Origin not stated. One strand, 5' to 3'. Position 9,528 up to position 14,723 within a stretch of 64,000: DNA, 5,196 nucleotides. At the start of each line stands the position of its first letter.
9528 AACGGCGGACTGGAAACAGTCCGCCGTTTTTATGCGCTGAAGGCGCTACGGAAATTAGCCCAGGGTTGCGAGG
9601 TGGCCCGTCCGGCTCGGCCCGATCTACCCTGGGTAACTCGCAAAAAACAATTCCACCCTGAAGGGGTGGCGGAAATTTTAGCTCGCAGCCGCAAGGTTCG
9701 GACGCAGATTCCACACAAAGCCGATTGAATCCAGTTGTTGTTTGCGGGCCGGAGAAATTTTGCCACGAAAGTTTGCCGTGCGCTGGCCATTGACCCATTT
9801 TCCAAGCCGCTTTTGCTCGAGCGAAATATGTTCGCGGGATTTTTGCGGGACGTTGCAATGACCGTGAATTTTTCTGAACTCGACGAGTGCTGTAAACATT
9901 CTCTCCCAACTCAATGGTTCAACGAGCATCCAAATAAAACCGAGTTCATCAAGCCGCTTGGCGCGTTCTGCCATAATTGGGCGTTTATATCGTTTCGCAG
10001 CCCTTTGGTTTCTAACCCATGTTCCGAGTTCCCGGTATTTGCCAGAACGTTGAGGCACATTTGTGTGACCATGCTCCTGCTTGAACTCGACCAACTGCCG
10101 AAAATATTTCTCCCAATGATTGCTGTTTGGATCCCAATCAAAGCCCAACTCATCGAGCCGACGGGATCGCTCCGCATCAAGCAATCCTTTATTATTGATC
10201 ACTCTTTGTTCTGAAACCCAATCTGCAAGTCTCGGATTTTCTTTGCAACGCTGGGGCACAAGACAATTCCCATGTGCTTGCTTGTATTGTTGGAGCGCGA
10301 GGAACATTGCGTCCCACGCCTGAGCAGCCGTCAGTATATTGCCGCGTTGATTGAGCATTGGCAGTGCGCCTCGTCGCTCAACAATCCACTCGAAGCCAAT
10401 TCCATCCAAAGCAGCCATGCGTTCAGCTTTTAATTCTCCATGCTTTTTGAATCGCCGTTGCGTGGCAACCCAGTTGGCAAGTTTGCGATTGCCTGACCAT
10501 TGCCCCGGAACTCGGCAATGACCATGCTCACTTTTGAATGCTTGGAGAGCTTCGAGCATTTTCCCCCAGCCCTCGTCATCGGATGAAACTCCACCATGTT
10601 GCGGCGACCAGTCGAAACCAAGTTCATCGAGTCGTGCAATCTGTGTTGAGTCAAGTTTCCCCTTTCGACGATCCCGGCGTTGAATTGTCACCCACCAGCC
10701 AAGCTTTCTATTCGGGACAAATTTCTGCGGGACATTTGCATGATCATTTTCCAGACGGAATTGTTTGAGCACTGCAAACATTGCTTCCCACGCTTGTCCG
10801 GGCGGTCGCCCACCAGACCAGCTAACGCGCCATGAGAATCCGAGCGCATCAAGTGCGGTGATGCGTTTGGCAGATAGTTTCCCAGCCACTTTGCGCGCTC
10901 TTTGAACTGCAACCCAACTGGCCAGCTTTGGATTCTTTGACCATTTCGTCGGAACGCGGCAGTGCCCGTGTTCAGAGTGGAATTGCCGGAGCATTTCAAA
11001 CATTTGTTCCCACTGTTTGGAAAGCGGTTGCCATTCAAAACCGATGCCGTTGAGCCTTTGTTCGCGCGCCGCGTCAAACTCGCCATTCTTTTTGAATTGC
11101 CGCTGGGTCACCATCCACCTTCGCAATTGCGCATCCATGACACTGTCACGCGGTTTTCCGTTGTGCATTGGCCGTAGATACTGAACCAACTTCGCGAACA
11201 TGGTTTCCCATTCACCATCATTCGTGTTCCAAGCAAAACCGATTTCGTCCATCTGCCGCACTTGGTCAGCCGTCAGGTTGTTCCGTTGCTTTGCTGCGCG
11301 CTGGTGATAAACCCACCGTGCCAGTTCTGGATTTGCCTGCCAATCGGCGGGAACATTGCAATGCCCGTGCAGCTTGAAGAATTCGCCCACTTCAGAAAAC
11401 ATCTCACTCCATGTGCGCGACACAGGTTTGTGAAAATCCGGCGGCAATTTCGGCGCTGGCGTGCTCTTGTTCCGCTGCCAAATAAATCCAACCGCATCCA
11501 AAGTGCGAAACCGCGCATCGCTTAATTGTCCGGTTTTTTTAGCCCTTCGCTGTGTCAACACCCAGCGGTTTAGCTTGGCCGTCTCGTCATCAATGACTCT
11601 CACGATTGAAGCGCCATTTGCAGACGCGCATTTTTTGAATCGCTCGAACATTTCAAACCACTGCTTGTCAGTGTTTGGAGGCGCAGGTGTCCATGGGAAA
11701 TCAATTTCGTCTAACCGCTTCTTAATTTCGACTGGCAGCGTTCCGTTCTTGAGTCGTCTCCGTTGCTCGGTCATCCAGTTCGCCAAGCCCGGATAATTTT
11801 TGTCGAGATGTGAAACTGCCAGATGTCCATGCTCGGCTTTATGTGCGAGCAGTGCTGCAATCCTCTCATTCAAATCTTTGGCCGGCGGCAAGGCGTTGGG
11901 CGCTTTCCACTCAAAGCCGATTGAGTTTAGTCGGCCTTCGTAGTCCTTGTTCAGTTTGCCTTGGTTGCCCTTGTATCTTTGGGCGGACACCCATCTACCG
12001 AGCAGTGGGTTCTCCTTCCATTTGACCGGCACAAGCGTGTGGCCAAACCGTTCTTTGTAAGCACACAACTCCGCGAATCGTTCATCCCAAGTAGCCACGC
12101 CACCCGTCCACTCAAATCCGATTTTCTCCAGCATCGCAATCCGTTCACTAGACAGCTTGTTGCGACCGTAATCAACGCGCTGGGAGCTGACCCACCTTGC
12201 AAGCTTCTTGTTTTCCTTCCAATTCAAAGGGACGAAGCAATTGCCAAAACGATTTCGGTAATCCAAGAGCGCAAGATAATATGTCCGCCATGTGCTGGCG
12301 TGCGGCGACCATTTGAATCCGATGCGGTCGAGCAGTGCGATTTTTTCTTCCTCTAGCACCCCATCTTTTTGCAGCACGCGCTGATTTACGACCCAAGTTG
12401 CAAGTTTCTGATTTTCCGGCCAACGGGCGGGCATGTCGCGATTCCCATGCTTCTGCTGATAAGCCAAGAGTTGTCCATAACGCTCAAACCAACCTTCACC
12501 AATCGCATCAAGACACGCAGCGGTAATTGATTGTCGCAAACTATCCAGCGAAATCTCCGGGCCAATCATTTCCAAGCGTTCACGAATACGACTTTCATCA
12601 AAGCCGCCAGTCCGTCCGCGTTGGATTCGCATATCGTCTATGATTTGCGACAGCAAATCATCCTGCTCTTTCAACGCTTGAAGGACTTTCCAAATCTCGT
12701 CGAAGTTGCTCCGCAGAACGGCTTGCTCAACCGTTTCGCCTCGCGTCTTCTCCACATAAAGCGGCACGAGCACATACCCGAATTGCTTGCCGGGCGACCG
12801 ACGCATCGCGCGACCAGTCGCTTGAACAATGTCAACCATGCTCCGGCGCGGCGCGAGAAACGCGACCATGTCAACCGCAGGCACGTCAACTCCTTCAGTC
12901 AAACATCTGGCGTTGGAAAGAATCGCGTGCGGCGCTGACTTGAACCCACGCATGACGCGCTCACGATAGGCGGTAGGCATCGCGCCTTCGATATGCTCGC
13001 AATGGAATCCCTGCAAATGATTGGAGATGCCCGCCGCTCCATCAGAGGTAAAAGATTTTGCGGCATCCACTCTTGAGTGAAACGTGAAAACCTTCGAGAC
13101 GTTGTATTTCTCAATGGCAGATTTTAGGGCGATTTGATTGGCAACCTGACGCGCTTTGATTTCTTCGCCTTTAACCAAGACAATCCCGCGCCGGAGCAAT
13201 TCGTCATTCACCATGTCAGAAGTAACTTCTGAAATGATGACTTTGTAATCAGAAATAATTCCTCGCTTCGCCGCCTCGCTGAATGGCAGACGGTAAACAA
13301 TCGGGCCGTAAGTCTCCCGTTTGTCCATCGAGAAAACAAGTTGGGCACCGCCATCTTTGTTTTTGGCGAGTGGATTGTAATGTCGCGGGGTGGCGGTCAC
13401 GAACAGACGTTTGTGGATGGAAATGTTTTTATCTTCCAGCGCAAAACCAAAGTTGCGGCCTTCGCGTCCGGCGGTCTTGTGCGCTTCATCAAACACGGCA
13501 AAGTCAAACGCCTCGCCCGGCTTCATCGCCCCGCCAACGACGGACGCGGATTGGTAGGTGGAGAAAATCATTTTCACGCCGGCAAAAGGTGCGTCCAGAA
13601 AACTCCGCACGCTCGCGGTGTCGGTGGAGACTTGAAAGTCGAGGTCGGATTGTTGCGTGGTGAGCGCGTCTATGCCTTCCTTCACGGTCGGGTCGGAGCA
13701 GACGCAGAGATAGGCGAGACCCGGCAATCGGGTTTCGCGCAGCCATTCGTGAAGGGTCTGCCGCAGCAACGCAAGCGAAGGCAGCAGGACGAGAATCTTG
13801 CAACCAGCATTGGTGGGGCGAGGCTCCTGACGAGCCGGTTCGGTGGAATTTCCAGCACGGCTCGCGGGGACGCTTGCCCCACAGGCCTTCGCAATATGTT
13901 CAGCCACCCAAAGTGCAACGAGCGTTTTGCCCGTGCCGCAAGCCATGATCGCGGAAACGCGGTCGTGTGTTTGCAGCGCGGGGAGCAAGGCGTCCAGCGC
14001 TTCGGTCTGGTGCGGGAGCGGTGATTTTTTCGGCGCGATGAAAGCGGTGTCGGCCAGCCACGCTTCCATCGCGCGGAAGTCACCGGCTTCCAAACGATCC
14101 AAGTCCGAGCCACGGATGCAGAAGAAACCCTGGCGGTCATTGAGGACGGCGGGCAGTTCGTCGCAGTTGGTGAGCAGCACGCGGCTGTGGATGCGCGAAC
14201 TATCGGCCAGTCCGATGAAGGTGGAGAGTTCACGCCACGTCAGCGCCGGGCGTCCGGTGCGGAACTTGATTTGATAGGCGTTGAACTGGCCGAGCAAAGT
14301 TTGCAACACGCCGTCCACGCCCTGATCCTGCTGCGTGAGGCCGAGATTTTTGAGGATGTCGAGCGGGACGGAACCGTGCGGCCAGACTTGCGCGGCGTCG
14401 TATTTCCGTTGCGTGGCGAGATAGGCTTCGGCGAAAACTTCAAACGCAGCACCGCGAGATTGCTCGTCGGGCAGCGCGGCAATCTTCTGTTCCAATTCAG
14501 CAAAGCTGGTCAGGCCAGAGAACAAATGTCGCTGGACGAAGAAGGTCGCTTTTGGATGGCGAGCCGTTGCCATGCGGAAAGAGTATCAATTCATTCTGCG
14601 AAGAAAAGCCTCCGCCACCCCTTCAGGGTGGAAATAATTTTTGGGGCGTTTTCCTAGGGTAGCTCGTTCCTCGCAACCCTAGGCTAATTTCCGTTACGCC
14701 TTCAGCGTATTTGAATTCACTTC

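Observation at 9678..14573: A nuclease-SF2 helicase carries an unusually long array of 13 helicase-associated (HA) domain repeats and is a candidate defence or novel DNA-surveillance protein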

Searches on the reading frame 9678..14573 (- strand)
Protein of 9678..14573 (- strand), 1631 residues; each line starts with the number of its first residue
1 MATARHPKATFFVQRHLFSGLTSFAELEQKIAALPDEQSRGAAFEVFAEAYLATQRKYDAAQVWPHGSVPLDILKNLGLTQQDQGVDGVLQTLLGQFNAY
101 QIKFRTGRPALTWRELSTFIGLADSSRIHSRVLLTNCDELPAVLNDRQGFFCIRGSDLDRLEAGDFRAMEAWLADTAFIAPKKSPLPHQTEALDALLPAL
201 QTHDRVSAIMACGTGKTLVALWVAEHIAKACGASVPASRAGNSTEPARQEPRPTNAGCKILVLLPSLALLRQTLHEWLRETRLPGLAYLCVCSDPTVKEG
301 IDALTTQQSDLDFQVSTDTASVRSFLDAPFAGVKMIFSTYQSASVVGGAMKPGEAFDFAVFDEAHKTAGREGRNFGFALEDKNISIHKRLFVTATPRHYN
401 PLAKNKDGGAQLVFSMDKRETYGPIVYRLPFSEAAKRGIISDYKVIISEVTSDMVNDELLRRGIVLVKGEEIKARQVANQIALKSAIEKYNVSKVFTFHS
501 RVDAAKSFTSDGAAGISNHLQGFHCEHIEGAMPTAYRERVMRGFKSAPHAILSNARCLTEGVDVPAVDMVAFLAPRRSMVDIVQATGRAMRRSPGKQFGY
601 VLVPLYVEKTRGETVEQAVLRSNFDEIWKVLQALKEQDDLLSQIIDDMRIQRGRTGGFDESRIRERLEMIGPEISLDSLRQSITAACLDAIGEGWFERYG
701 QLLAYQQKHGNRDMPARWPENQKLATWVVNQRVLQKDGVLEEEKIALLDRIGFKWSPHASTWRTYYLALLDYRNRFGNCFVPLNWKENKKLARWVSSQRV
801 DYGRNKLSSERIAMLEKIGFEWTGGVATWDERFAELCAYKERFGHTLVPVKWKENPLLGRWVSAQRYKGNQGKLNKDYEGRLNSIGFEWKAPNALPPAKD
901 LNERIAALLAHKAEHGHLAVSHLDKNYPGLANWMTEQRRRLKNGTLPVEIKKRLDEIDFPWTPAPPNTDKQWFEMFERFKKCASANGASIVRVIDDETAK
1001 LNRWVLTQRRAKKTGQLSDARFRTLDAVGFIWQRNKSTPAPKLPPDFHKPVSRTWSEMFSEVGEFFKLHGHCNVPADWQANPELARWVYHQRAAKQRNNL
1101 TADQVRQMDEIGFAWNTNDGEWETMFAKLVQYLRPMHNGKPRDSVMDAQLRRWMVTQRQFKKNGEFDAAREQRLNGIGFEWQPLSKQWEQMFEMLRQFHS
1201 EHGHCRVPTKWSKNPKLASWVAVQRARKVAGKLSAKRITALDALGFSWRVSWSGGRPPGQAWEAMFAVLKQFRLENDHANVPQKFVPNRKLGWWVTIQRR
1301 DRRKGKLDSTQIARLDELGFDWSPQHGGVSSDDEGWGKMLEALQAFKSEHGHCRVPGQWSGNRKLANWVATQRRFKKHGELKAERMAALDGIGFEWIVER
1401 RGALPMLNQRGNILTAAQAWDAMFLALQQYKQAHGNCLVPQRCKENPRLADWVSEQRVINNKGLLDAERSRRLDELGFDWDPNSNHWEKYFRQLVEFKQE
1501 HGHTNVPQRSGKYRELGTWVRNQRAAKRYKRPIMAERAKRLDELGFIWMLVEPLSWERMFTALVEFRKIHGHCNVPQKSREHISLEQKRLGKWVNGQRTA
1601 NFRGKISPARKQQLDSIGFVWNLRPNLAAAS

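Call 3: search_protein_families(library=pfam, proteins=[window:9678-14573:-], max_evalue=0.01)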
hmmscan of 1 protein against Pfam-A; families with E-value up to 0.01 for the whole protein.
window:9678-14573:- (1631 aa): 7 families
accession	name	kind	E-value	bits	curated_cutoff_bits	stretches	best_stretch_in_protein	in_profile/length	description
PF03457.19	HA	-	1.8e-219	710.8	28.4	13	1185-1246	2-64/64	Helicase associated domain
PF00271.37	Helicase_C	-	3.3e-13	50.3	23.5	1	483-592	6-109/110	Helicase conserved C-terminal domain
PF04851.21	ResIII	-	9.6e-12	45.5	22.5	1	183-397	2-163/164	Type III restriction enzyme, res subunit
PF00270.35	DEAD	-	1.4e-07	31.9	26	1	187-397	2-161/167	DEAD/DEAH box helicase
PF13156.12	Mrr_cat_2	-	9.7e-05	22.7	22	1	61-140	11-87/127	Restriction endonuclease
PF18467.7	DUF5613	-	0.003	18.4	33.3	0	1173-1218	32-77/97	Domain of unknown function (DUF5613)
PF02337.22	Gag_p10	-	0.0039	17.5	23.9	0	1322-1358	38-72/85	Retroviral GAG p10 protein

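Call 4: search_protein_families(library=padloc, proteins=[window:9678-14573:-], max_evalue=0.01)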
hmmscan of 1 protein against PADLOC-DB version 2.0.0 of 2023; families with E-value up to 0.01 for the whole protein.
window:9678-14573:- (1631 aa): 12 families
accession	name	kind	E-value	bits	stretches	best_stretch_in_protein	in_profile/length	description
PDLC03597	REase_MTase_IIG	-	1.8e-87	292.3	2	36-482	18-453/1646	Type IIG restriction enzyme-methyltransferase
PDLC03051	REase_MTase_I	-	2.2e-56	188.8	2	37-459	30-441/1591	Type I restriction enzyme-methyltransferase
PDLC02707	PbeA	-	5.9e-18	62.8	1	181-602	249-627/672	PbeA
PDLC02704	PbeA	-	5.4e-14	49.6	1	522-602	561-641/682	PbeA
PDLC02706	PbeA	-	2.5e-08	31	1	535-627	602-698/722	PbeA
PDLC03658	mREase_IV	-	4.8e-05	19.2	1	527-601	480-554/953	Type IV methyl-directed restriction enzyme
PDLC01439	typeIV_DinG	-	4.9e-05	20.2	1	178-281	10-83/575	CAS-IV-A; associated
PDLC02703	PbeA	-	0.00019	18.1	0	555-596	562-603/626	PbeA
PDLC03659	mREase_IV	-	0.0034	13.3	1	522-602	483-563/945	Type IV methyl-directed restriction enzyme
PDLC02705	PbeA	-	0.0056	12.9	0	530-593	558-621/691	PbeA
PDLC03049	REase_I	-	0.0091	12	0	182-230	165-214/807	Type I restriction enzyme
PDLC01089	C3a193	-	0.0098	12.3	0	530-593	520-583/983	poss. alt. Cas3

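Call 5: search_protein_families(library=ncbifam, proteins=[window:9678-14573:-], max_evalue=0.01)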
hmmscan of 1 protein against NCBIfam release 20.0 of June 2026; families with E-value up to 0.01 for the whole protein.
window:9678-14573:- (1631 aa): 7 families
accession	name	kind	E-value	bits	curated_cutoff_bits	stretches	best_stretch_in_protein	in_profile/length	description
TIGR04095.1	dnd_restrict_1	equivalog_domain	2e-14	53.5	600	1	518-602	309-393/451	DNA phosphorothioation system restriction enzyme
NF053632.1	heli_RadD_YejH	equivalog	4.1e-10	38.6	720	1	334-602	89-352/573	DNA repair helicase RadD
NF010337.0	PRK13766.1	equivalog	2.2e-07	29.4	610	1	473-619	349-490/781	Hef nuclease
NF046051.1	restrict_EcoAI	equivalog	3.4e-05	22.5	550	0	183-227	156-201/768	EcoAI/FtnUII family type I restriction enzme subunit R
TIGR00444.1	mazG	subfamily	0.00091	18.9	148.3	0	1470-1509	141-180/248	MazG family protein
NF003673.1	PRK05298.1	equivalog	0.0015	17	743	1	522-598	467-548/653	excinuclease ABC subunit UvrB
TIGR00631.1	uvrb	equivalog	0.0037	15.5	750.1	0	525-600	470-550/658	excinuclease ABC subunit UvrB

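Call 30: find_encoding_contigs(protein=window:9678-14573:-, flank=10000, max_places=6)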
Protein window:9678-14573:- (1631 aa): 1 contig read that carries it; 1 place shown.
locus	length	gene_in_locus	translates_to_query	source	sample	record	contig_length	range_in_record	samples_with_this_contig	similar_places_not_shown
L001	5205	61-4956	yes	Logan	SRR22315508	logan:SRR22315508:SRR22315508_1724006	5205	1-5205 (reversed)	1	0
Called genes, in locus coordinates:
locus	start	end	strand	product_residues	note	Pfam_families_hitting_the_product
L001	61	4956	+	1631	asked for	PF00270:DEAD (weak), PF04851:ResIII, PF00271:Helicase_C, PF03457:HA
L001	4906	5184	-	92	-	-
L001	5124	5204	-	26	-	?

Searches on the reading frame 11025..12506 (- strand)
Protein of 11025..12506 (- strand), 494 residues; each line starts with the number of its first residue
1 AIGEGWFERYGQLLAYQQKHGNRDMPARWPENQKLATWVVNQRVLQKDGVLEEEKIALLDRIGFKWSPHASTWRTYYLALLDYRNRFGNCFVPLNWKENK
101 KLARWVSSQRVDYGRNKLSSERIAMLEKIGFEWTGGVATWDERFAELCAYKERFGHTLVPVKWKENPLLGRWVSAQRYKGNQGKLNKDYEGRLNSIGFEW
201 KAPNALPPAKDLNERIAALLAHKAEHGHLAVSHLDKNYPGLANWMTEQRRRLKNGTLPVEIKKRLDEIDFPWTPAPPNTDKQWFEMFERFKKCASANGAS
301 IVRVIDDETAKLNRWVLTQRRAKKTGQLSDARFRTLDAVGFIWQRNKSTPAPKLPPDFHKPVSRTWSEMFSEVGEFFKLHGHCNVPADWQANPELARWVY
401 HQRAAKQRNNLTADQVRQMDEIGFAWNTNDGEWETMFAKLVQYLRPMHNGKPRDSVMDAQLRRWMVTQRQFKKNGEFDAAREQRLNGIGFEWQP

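Call 68: predict_structure(alignment_id=A3)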
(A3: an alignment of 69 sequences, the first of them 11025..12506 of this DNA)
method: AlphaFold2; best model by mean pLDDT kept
length: 494 residues; sequences in the alignment: 69
mean_pLDDT: 88.0   pTM: 0.45
mean pLDDT of the five models: 88.0, 86.7, 86.7, 86.5, 86.1
residues with pLDDT >= 90: 337; 70-90: 106; 50-70: 32; < 50: 19
segments of 3 or more residues with pLDDT < 50: 1-3, 348-362
pLDDT, mean of each block of 10 residues (from residue 1): 74 95 86 94 93 96 89 94 94 92 95 92 96 77 95 95 88 93 92 97 58 92 92 81 91 93 96 75 92 86 83 92 91 95 68 43 81 96 90 93 94 96 88 90 78 76 93 92 95 81
secondary structure, 60 per line:
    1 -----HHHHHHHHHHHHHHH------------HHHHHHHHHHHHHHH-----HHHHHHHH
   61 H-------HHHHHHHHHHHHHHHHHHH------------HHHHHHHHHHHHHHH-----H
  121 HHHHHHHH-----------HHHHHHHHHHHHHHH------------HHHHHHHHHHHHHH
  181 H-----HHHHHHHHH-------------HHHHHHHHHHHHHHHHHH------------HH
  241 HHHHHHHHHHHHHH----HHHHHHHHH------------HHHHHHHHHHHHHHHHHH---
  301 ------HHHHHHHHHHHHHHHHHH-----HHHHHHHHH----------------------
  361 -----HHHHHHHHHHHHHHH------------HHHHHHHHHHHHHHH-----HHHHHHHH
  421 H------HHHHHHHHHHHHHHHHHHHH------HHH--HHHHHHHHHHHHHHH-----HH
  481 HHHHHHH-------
elements in order: H6-20 H33-47 H53-61 H69-87 H100-114 H120-128 H140-154 H167-181 H187-195 H209-226 H239-254 H259-267 H280-297 H307-324 H330-338 H366-380 H393-407 H413-421 H428-447 H459-473 H479-487

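Call 70: fold_search(model_id=the predicted structure, library=pdb)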
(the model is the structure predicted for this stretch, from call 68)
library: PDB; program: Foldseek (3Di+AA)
matches with E <= 10: 11; with E <= 0.001: 0
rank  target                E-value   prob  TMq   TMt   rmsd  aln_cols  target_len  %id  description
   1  7ula_B                1.8e+00  0.11  0.13  0.17  17.9       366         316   10  Structure of the Pseudomonas putida AlgKX modification and secretion complex (released 2022-12-14)
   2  8e1e_A                4.1e+00  0.06  0.10  0.14  16.0       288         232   13  Scaffolding protein functional sites using deep learning (released 2023-08-16)
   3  5jpz_A                4.7e+00  0.05  0.12  0.12  25.8       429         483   12  Crystal structure of HAT domain of human Squamous Cell Carcinoma Antigen Recognized By T Cells 3, SART3 (TIP110) (released 2016-05-11)
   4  3e4b_A                6.3e+00  0.04  0.13  0.14  18.6       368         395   11  Crystal structure of AlgK from Pseudomonas fluorescens WCS374r (released 2009-08-25)
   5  9fny_AR               7.1e+00  0.11  0.14  0.32  12.5       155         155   18  PF30S-PF30S dimer mediated by aRDF from P. furiosus (Structure I) (released 2025-01-15)
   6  9la9_A                7.1e+00  0.03  0.12  0.08  30.4       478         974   11  Munc13-4-Rab27a complex with GppNHp (released 2025-10-01)
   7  9exz_C                7.1e+00  0.02  0.10  0.09  29.8       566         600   12  Efficient and scalable protein design using a relaxed sequence space (released 2024-10-16)
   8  3ceq_A                8.1e+00  0.03  0.10  0.16  17.0       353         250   15  The TPR domain of Human Kinesin Light Chain 2 (hKLC2) (released 2008-08-12)
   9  7ag9_B                8.5e+00  0.02  0.10  0.11  34.1       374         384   13  Structure of the Kar9 protein (released 2021-07-07)
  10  7w1m_D                9.2e+00  0.02  0.14  0.09  25.9       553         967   12  Cryo-EM structure of human cohesin-CTCF-DNA complex (released 2023-05-31)
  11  3l0i_C                9.6e+00  0.02  0.10  0.13  22.7       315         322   12  Complex structure of SidM/DrrA with the wild type Rab1 (released 2009-12-22)

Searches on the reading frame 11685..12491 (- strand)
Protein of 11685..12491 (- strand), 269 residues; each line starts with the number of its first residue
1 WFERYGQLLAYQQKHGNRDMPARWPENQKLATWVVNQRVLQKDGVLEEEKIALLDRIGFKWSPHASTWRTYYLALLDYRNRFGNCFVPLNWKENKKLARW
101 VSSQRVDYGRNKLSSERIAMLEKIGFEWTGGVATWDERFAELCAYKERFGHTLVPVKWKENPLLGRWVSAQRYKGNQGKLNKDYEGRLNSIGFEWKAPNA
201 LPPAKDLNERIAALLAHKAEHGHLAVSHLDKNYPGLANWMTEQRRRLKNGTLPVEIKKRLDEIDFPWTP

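Call 18: search_solved_structures(query=window:11685-12491:-, max_evalue=1, show_alignments=1)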
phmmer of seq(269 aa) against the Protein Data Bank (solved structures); distinct sequences matched with E-value up to 1: 1.
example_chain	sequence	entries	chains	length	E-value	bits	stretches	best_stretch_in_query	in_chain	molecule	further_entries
2kta_A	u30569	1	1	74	0.00088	22.3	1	1-63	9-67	Putative helicase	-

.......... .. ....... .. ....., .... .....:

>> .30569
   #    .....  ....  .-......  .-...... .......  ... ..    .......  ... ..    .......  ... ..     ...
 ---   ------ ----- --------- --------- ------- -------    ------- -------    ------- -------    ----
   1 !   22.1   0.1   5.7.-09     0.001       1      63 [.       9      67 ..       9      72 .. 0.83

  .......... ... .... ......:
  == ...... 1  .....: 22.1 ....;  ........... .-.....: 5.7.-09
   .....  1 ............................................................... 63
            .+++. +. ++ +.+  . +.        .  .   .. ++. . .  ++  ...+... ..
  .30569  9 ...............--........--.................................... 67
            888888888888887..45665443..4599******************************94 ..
